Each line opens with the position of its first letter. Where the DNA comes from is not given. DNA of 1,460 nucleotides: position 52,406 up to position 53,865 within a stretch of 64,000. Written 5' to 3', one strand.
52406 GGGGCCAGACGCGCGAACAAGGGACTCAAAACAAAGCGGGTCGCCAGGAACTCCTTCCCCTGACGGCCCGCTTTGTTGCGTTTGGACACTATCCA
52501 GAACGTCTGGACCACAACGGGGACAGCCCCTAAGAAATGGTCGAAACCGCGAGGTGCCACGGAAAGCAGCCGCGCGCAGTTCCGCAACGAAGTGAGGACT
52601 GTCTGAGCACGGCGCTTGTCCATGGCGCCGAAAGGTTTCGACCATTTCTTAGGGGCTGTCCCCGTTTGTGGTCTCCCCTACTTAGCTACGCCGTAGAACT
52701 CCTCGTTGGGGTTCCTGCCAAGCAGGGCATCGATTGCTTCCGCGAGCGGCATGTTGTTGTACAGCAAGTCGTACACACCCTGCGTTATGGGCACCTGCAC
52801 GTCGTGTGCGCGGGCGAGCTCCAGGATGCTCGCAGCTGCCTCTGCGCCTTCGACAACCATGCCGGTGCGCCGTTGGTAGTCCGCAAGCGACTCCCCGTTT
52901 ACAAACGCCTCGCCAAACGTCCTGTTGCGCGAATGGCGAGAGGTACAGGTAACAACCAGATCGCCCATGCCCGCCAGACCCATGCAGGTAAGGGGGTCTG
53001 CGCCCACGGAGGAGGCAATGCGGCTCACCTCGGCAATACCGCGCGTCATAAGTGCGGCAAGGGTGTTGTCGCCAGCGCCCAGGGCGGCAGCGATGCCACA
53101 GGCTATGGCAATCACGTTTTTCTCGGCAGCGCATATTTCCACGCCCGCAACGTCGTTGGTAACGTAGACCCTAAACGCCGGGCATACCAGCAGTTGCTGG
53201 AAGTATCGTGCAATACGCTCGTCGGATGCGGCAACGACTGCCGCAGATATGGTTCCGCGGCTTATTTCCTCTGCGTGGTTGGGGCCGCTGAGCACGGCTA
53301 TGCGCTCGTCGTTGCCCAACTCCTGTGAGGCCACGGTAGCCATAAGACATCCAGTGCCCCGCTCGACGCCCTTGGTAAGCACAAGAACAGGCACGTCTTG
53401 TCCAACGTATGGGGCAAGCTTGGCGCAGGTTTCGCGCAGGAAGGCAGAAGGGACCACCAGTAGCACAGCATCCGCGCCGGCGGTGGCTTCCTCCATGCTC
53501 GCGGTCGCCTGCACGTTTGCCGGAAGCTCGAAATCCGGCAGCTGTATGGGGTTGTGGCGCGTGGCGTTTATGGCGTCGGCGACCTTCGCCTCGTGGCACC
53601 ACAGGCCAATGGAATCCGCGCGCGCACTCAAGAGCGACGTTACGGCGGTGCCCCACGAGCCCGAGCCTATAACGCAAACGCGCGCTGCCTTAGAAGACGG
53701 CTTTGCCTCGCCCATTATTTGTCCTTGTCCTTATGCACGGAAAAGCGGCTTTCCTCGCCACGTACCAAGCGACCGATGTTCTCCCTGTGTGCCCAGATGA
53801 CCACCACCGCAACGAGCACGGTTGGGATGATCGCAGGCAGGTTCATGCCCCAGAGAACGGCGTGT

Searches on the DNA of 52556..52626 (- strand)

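Call 104: search_dna_similar(query=window:52556-52626:-, collection=plasmids, mode=distant, max_evalue=1, max_rows=15)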
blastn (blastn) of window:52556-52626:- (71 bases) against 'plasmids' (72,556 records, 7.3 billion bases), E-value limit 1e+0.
Records with a match: 3; places in all: 3; records where one place covers at least 80% of the query: 0.
Best place of each record, by identity: 95-99% 1; 90-95% 2.
By first word of the organism name: Rhizobium 2; Burkholderia 1.
By predicted mobility (MOB-suite, as given by PLSDB): non-mobilizable 2; conjugative 1.
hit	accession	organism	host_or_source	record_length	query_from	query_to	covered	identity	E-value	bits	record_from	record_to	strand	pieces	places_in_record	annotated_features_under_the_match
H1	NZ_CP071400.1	Rhizobium leguminosarum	lentil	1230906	46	71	37%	92.3%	5e-1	39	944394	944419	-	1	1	record has no annotation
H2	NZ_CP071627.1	Rhizobium leguminosarum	lentil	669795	46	71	37%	92.3%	5e-1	39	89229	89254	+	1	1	LacI family DNA-binding transcriptional regulator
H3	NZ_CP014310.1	Burkholderia sp. PAMC 26561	single cell,lichen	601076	35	58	34%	95.8%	5e-1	40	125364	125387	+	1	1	hypothetical protein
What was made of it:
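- Tried and rejected: Only partial chance matches (call 104).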

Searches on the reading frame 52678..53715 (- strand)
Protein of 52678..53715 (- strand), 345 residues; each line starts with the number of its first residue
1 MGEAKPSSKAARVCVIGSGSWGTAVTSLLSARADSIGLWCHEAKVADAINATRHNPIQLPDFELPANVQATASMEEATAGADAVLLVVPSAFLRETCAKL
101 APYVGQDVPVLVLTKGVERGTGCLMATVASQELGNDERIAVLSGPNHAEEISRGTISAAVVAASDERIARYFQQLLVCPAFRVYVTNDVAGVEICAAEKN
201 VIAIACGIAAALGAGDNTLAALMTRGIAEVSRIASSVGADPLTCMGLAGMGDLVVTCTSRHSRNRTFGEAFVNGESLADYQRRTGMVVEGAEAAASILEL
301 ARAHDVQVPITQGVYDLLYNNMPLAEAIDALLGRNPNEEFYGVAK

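Call 47: search_protein_families(library=pfam, proteins=[window:52678-53715:-])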
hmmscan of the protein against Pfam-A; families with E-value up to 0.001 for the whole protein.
window:52678-53715:- (345 aa): 5 families
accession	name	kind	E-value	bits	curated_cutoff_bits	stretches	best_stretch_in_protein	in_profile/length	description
PF07479.19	NAD_Gly3P_dh_C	-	4.4e-52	176.5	25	1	188-328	1-141/142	NAD-dependent glycerol-3-phosphate dehydrogenase C-terminus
PF01210.29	NAD_Gly3P_dh_N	-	1.6e-47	161.9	23.1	1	13-168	2-157/158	NAD-dependent glycerol-3-phosphate dehydrogenase N-terminus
PF20618.3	GPD_NAD_C_bact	-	3.7e-20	72.7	27.6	1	248-314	1-66/66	Bacterial GPD, NAD-dependent C-terminal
PF02558.23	ApbA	-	1.7e-06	28.2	22.2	1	13-118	1-104/150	Ketopantoate reductase PanE/ApbA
PF03807.23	F420_oxidored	-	1.3e-05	26.1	21.6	1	12-100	1-79/94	NADP oxidoreductase coenzyme F420-dependent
